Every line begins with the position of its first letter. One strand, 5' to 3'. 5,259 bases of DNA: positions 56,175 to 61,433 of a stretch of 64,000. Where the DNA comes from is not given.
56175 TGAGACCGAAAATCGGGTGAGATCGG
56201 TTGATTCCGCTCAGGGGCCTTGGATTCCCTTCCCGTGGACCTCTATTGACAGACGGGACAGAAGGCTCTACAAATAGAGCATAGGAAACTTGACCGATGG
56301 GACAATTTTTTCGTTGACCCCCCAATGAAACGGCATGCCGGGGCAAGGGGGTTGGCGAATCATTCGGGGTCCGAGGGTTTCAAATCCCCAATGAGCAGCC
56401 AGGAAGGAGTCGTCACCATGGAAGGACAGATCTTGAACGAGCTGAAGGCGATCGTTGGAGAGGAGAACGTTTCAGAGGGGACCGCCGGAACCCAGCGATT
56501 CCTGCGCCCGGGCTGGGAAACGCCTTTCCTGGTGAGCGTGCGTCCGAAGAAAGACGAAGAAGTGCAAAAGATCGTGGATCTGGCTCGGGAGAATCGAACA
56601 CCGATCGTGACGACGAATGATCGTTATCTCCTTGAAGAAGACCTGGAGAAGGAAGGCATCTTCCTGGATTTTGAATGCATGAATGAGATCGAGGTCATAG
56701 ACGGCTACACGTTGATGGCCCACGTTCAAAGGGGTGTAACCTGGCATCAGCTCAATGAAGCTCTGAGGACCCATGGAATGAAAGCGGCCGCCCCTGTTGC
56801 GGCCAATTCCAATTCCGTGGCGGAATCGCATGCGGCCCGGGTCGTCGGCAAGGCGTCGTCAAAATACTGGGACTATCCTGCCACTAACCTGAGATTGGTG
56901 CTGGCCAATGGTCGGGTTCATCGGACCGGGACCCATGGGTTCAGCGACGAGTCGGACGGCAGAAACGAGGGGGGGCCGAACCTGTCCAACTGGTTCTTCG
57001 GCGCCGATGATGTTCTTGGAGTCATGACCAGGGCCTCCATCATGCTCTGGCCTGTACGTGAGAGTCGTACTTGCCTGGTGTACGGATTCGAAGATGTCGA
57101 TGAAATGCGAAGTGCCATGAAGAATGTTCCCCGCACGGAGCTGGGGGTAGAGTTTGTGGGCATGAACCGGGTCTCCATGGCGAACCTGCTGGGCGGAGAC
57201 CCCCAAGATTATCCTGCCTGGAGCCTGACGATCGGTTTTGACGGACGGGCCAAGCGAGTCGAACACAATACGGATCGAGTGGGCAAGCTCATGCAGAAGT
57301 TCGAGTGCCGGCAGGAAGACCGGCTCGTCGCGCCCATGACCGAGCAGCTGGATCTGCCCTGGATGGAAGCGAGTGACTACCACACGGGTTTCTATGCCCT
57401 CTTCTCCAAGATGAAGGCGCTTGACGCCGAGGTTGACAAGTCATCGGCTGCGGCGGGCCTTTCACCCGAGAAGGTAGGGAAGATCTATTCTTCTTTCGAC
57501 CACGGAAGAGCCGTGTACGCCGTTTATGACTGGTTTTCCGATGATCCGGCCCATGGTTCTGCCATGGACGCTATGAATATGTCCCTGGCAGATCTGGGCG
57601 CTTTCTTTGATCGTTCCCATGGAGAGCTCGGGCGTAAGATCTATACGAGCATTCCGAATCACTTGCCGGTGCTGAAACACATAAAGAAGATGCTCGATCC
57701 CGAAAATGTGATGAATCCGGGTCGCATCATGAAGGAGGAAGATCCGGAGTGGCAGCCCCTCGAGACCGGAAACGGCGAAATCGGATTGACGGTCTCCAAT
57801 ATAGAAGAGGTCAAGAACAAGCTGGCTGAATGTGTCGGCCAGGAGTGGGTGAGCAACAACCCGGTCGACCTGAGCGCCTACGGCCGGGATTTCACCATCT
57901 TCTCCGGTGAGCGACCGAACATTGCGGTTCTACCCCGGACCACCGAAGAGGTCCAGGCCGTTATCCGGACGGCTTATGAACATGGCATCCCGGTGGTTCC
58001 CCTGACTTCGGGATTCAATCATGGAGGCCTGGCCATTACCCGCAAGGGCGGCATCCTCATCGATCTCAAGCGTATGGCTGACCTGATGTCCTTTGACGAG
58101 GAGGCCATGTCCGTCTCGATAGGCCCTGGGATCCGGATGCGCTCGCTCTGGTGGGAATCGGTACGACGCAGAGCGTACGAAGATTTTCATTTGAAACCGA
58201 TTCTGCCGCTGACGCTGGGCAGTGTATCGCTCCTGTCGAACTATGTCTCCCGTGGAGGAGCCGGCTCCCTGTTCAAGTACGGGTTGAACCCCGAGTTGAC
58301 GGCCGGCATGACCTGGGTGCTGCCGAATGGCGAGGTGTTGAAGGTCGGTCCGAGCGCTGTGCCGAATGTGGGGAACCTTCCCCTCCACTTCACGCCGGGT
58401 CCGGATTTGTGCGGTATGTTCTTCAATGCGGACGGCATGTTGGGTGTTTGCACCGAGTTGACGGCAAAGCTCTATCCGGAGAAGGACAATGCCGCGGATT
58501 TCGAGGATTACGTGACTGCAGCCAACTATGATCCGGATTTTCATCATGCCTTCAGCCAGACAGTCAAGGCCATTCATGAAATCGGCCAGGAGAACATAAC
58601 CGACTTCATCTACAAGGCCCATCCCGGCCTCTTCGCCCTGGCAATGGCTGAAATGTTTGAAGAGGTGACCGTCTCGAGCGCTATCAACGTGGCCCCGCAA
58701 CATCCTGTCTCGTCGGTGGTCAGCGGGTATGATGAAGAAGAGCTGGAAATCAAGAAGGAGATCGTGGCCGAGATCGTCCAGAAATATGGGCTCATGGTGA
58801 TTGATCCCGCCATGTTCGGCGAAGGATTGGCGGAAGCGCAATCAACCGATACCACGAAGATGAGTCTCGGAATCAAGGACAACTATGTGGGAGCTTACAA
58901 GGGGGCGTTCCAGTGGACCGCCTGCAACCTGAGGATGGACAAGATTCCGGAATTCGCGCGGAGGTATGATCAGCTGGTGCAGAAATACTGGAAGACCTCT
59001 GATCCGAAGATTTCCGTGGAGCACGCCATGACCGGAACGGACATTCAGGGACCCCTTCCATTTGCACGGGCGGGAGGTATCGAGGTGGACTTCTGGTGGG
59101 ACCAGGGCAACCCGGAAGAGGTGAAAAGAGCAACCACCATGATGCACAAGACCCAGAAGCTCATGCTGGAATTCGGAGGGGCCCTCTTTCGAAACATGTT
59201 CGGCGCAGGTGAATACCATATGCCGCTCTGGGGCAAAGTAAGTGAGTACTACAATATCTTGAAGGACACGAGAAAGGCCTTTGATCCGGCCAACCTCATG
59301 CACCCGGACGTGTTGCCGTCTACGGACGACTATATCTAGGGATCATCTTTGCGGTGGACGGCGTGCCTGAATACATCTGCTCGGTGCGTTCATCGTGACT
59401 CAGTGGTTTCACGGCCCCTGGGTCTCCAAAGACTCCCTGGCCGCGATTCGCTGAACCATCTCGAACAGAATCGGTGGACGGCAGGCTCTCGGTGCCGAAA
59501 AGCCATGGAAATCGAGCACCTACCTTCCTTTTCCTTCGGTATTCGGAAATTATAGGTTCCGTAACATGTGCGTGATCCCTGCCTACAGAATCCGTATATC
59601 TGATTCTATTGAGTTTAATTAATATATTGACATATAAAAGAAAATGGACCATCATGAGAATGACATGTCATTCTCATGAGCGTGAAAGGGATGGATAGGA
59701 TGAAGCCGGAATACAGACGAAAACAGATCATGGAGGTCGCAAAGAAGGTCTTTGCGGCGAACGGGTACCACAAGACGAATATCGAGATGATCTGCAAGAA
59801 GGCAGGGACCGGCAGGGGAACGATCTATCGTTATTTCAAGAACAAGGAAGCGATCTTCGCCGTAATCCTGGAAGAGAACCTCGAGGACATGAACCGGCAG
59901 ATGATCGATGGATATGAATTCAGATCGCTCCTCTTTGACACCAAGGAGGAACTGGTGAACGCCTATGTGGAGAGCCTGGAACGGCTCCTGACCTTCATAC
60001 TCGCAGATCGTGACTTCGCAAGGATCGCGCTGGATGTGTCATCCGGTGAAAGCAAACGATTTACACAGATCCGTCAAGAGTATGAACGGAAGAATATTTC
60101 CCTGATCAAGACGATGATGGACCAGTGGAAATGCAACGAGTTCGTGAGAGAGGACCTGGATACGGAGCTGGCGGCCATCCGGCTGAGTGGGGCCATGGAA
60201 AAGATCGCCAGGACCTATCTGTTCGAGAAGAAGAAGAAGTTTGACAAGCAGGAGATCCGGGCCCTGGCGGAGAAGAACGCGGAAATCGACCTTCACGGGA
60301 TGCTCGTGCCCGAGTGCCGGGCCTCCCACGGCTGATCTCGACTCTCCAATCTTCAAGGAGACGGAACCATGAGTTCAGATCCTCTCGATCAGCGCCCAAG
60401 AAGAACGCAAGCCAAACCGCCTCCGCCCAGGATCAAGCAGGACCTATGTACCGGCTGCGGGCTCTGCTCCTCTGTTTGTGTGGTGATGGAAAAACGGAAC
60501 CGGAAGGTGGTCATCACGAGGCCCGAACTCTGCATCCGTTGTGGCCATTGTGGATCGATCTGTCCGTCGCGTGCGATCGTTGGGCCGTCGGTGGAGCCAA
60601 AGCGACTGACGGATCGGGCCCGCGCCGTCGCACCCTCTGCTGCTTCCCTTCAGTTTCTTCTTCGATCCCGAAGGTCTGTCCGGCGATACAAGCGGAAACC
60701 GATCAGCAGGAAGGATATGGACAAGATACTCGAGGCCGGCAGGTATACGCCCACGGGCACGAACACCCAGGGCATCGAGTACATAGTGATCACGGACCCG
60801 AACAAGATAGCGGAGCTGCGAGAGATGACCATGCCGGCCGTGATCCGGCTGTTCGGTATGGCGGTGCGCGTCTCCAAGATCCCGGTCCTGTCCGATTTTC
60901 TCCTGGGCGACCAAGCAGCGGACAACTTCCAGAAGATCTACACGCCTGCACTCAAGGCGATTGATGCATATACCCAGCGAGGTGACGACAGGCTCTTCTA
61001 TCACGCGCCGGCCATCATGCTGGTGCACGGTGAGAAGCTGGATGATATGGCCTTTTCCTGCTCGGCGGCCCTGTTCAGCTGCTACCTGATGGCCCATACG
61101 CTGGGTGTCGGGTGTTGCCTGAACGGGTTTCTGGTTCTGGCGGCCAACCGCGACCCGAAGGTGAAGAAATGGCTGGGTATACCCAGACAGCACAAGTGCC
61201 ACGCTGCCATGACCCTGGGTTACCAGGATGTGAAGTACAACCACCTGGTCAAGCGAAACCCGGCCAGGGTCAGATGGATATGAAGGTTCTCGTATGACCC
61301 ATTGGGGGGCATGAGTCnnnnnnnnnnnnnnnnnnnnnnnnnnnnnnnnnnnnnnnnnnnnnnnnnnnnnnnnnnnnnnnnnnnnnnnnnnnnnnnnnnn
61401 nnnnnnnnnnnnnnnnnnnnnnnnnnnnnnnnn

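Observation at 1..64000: Synthesis: candidate undescribed anaerobic pathway island for a lipophilic unsaturated or polycyclic compound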

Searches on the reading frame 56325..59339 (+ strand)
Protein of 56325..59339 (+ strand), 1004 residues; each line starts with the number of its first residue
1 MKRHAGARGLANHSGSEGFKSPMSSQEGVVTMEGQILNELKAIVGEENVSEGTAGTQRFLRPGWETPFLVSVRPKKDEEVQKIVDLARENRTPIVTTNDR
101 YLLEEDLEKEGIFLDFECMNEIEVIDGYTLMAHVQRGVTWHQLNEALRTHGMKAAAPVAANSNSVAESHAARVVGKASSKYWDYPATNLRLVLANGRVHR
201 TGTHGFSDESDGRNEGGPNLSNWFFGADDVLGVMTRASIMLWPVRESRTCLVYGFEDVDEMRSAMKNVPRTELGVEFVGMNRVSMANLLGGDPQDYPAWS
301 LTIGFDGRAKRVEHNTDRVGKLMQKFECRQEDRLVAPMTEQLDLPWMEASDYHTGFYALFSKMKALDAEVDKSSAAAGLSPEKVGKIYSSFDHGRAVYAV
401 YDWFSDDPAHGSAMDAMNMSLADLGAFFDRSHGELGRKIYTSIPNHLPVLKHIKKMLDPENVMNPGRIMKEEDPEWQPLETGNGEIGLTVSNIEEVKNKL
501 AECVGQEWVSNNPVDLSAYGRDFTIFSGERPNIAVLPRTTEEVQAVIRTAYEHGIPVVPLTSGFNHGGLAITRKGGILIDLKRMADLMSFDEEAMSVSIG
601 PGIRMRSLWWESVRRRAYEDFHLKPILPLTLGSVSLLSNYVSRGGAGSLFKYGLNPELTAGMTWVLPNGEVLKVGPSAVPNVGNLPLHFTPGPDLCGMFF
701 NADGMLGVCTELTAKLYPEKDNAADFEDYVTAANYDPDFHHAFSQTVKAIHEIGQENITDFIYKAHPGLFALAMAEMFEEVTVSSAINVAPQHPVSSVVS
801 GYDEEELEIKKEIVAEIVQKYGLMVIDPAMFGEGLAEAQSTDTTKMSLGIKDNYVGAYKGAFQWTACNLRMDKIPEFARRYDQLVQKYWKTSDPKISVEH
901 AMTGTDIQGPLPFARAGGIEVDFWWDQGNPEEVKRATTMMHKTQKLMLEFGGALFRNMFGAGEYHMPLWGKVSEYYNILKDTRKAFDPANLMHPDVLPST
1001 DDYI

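Call 10: search_protein_families(library=pfam, proteins=[window:56325-59339:+])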
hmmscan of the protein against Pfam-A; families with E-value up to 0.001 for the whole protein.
window:56325-59339:+ (1004 aa): 2 families
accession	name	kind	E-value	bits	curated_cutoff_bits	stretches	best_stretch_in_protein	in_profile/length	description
PF01565.28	FAD_binding_4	-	2.6e-40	137.8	26.4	2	531-674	1-138/139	FAD binding domain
PF02913.24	FAD-oxidase_C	-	2.8e-10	40.8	21.2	1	800-995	69-246/248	FAD linked oxidases, C-terminal domain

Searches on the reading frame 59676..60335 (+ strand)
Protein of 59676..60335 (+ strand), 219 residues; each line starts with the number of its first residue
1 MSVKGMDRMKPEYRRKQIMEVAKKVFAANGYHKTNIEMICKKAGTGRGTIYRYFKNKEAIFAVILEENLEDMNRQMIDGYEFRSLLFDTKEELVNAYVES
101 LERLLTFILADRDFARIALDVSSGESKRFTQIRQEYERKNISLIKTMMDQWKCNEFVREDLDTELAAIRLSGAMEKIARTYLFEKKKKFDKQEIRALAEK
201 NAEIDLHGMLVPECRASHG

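Call 10: search_protein_families(library=pfam, proteins=[window:59676-60335:+])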
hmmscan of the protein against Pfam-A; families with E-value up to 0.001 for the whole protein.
window:59676-60335:+ (219 aa): 1 family
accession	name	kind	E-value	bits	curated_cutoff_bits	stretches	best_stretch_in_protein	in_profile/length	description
PF00440.29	TetR_N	-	7.8e-18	64.4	24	1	18-62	1-45/47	Bacterial regulatory proteins, tetR family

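Call 74: search_protein_families(library=ncbifam, proteins=[window:59676-60335:+], max_evalue=1e-8)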
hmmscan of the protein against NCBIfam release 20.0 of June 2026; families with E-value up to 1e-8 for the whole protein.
window:59676-60335:+ (219 aa): 7 families
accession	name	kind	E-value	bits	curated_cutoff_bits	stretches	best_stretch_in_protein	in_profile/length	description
NF053878.1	FATransRegFadRBac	equivalog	1.4e-18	67.4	200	1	16-191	6-173/190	fatty acid metabolism transcriptional regulator FadR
NF051852.1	efflux_TF_MtrR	exception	9.2e-14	51.7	280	1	14-192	11-187/205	multidrug efflux system transcriptional repressor MtrR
NF007949.0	PRK10668.1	equivalog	8.1e-13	48.3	271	1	13-198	11-195/216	multidrug efflux transporter transcriptional repressor AcrR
NF041196.1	ScbR_bind_reg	equivalog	2e-11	44.4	150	1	15-78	8-71/191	ScbR family autoregulator-binding transcription factor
NF050111.1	TransRegSACE7040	equivalog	1.1e-10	41.8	250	1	14-117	2-98/186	SACE_7040 family transcriptional regulator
NF053731.1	TransRegFasRMycb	equivalog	1.6e-10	41.2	330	1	7-192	5-178/199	HTH-type transcriptional activator FasR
TIGR03968.1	mycofact_TetR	equivalog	1.8e-10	40.7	224.9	1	12-76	8-72/190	mycofactocin system transcriptional regulator MftR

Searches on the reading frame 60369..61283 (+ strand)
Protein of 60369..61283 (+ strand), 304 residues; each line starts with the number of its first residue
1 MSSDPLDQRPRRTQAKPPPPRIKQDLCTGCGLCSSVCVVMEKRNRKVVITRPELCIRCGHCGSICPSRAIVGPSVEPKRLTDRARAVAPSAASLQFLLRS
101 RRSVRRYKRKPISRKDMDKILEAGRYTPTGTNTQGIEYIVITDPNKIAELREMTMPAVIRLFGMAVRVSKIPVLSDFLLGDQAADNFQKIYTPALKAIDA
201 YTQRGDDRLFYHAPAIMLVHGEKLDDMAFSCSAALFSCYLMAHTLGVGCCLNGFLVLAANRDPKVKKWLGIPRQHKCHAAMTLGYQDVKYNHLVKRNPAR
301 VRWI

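Call 10: search_protein_families(library=pfam, proteins=[window:60369-61283:+])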
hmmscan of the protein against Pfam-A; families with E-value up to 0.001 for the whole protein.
window:60369-61283:+ (304 aa): 12 families
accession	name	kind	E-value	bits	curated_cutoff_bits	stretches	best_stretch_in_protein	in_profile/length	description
PF00881.29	Nitroreductase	-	3.5e-25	89.5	23.5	1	98-285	1-167/167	Nitroreductase family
PF00037.32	Fer4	-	2.2e-09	37.2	21.1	2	51-70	4-23/24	4Fe-4S binding domain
PF12797.12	Fer4_2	-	2e-07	31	24.5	1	19-37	2-20/22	4Fe-4S binding domain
PF13237.11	Fer4_10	-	3.4e-07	30.5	25.5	1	21-66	3-53/53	4Fe-4S dicluster domain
PF12837.12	Fer4_6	-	9.8e-07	28.9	25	0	20-37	2-19/24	4Fe-4S binding domain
PF13484.11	Fer4_16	-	1.9e-06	29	30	0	55-81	2-30/66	4Fe-4S double cluster binding domain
PF12838.12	Fer4_7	-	3.5e-06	27.8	27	0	27-69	2-52/52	4Fe-4S dicluster domain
PF13183.11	Fer4_8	-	3.4e-05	24.7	27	0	25-46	3-24/68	4Fe-4S dicluster domain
PF14697.11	Fer4_21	-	3.7e-05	24.2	35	0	21-69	2-56/59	4Fe-4S dicluster domain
PF13187.11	Fer4_9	-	9e-05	22.9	27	1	27-70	2-52/52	4Fe-4S dicluster domain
PF17179.9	Fer4_22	-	0.0001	23.5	27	0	21-39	75-93/95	4Fe-4S dicluster domain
PF14512.11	TM1586_NiRdase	-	0.0002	21.5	27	0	209-292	62-139/215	Putative TM nitroreductase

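Call 27: search_protein_families(library=ncbifam, proteins=[window:60369-61283:+], max_evalue=0.00001)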
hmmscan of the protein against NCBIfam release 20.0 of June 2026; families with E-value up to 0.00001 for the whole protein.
window:60369-61283:+ (304 aa): 4 families
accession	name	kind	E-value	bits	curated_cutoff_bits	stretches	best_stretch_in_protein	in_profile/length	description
NF040864.1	HgcB_ferredoxin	equivalog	9.1e-09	35.1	99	1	22-70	11-61/93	mercury methylation ferredoxin HgcB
NF040770.1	hetero_SS_HdrA2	exception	5.5e-08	31.4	1100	1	17-89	569-642/777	CoB-CoM heterodisulfide reductase HdrA2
NF008033.1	PRK10765.1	equivalog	5.8e-07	29.2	223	0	97-154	7-64/240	oxygen-insensitive NADPH nitroreductase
NF043039.1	HgcAB_like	equivalog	2.8e-06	27.1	285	1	22-70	297-349/350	HgcAB-like fusion protein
